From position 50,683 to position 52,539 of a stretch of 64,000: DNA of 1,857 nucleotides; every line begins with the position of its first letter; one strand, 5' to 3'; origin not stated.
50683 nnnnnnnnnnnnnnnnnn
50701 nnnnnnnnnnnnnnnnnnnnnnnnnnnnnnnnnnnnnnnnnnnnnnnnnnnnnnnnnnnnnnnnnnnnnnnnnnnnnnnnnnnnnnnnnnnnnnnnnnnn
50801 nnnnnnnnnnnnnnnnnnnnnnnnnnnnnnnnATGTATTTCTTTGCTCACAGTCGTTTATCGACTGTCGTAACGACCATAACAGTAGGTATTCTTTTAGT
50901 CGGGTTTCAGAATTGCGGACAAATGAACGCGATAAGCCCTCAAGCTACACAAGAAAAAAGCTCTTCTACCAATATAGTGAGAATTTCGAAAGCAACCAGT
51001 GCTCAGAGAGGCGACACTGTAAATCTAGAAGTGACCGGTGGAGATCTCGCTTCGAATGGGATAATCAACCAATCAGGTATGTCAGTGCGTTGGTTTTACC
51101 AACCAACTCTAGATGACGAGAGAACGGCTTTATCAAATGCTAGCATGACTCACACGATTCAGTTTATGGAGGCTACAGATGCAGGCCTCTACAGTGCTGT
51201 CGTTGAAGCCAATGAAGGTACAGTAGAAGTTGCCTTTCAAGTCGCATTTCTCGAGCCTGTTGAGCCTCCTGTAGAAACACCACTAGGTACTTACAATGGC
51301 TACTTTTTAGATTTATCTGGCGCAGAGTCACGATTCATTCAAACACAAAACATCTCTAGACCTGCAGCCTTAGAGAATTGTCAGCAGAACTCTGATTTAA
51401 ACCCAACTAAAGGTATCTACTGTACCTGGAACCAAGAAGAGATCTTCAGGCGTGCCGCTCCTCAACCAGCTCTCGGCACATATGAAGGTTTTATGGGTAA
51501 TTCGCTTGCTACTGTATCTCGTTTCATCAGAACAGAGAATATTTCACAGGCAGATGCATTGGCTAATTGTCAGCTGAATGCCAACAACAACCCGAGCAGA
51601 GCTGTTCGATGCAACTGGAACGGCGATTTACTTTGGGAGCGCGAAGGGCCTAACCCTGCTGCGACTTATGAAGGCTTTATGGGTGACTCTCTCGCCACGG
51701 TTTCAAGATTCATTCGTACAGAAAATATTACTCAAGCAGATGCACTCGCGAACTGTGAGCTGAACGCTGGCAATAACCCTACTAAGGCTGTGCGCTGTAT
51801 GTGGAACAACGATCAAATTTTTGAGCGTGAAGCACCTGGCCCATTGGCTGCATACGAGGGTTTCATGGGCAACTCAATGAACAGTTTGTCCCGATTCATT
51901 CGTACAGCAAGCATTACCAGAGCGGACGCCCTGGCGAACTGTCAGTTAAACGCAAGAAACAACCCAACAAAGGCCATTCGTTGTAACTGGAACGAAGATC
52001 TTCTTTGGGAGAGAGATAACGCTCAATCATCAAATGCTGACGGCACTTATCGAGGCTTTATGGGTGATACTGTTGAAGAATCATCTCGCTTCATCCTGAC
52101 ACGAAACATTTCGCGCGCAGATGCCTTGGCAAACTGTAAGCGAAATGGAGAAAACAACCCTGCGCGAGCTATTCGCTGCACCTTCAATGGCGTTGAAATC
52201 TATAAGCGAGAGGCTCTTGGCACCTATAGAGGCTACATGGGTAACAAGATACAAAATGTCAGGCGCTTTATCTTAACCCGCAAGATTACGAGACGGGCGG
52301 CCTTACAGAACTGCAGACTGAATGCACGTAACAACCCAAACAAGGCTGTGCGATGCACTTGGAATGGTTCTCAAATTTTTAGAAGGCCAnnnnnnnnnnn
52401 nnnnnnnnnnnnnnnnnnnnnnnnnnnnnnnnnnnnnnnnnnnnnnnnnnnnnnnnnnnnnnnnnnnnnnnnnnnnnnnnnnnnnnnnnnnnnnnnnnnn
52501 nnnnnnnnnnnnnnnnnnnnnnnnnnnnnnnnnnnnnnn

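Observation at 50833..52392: Secreted protein built from an Ig-like domain plus six tandem copies of an unrecognised ~60-aa two-cysteine module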

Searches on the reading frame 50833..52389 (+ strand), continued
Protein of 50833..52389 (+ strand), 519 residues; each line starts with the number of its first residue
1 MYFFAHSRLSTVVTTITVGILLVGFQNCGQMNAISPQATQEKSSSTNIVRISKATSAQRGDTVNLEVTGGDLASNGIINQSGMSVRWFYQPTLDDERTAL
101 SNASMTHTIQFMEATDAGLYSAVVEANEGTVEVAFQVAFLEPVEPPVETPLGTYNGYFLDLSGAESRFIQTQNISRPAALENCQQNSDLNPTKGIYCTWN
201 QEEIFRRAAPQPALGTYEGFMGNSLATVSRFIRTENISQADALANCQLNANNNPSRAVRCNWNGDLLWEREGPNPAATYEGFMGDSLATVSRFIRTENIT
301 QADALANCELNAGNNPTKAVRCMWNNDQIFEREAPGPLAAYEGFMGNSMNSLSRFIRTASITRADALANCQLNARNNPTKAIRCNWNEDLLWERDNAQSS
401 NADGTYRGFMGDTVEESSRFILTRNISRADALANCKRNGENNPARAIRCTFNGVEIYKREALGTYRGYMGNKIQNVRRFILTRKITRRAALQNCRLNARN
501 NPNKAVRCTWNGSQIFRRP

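Call 57: list_cluster_members(proteins=[P0010, P0038, P0039, P0047, P0051, P0042, P0064, P0067, P0086, P0058])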
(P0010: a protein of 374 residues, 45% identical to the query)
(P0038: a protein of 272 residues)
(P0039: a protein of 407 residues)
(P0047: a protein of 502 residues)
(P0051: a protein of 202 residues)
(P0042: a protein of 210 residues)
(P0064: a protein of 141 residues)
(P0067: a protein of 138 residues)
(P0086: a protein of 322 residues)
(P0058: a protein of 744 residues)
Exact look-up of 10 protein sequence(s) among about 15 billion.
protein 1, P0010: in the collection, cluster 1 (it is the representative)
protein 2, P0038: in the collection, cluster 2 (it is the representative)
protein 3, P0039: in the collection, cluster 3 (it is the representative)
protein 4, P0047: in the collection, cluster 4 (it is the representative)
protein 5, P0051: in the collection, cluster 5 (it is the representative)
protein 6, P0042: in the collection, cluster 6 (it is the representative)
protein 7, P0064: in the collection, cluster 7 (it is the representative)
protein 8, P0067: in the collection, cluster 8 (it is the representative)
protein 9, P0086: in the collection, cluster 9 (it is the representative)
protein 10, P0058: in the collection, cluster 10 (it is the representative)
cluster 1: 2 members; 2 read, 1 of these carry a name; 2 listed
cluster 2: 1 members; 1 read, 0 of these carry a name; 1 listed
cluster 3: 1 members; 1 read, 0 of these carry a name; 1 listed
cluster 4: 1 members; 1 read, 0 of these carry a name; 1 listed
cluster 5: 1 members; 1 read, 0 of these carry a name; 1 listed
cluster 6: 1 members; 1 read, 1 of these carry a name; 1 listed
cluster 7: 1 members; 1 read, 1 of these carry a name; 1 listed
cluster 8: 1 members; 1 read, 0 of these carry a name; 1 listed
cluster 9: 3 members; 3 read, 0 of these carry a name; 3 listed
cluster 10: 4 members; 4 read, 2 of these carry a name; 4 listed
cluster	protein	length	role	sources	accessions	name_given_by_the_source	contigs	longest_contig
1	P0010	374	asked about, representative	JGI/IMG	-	hypothetical protein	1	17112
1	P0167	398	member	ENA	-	-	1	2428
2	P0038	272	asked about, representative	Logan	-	-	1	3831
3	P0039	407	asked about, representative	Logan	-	-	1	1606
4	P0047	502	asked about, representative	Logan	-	-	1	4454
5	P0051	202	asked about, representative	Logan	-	-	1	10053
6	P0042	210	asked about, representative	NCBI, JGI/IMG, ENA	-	hypothetical protein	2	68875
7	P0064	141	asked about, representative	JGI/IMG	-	hypothetical protein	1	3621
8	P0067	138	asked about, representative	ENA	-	-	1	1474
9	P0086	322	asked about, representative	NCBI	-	-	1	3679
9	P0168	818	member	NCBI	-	-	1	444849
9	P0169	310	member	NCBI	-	-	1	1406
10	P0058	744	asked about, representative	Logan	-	-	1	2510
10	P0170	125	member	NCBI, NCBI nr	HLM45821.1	MAG TPA: hypothetical protein VK458_18275, partial [Myxococcaceae bacterium] | hypothetical protein [Myxococcaceae bacterium]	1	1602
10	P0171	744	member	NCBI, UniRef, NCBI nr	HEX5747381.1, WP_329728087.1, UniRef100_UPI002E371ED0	MAG TPA: NBR1-Ig-like domain-containing protein [Archangium sp.] | NBR1-Ig-like domain-containing protein n=1 Tax=Archangium sp. TaxID=1872627 ... | NBR1-Ig-like domain-containing protein [Archangium sp.]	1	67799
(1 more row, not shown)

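Call 85: search_protein_families(library=phrogs, proteins=[window:50833-52389:+], max_evalue=0.01)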
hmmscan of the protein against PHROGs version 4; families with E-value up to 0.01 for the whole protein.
window:50833-52389:+ (519 aa): 3 families
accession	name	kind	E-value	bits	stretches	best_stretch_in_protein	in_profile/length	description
phrog_27393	-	unknown function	0.0034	18.4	0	220-252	7-39/63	-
phrog_10304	-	head and packaging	0.0049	17.3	0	280-322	135-176/213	virion structural protein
phrog_2575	-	unknown function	0.0061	17.8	0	164-185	7-28/50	-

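Call 86: search_protein_families(library=padloc, proteins=[window:50833-52389:+], max_evalue=0.01)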
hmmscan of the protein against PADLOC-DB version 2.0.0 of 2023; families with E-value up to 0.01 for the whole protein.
window:50833-52389:+ (519 aa): 0 families

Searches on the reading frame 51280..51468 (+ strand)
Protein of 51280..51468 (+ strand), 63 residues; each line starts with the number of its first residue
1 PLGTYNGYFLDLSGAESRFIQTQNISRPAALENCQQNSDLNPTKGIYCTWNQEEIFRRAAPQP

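Call 34: find_related_loci(query=A1, collection=genome_contigs, flank=6000)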
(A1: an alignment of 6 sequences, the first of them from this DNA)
Query A1 (63 aa) in genome_contigs; peptide patterns used: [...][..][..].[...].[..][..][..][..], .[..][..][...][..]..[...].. (x = any residue, [..] = any of these).
55 stretches matched a pattern; 5 encode a relative of the query (tblastn E <= 1e-3); 5 distinct loci.
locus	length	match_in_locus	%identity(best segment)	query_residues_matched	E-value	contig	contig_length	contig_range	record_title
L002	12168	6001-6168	53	2-58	1e-18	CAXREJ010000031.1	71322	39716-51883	MAG: Bdellovibrionales bacterium isolate YZ09aB_3.4 genome assembly, contig: k141_888266, whole genome shotgun sequence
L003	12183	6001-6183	48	2-63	8e-17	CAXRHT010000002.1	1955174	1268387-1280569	MAG: Bdellovibrionales bacterium isolate YZ14B_1.26 genome assembly, contig: k141_1748836, whole genome shotgun sequence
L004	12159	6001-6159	49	2-58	1e-13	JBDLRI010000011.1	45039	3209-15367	MAG: Pseudomonadota bacterium isolate icacos_2019_sw_WHONDRS-S19S_0094_B_bin.162 scaffold_2262, whole genome shotgun seq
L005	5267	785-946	51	2-60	3e-12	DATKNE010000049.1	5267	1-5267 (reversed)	MAG TPA_asm: Candidatus Paceibacterota bacterium isolate SMAG_U14729 k141_924753, whole genome shotgun sequence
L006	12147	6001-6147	44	3-56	1e-9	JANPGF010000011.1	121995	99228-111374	MAG: Candidatus Kaiserbacteria bacterium isolate VAR_69_metabat_401 VAR_69_k141_2212586, whole genome shotgun sequence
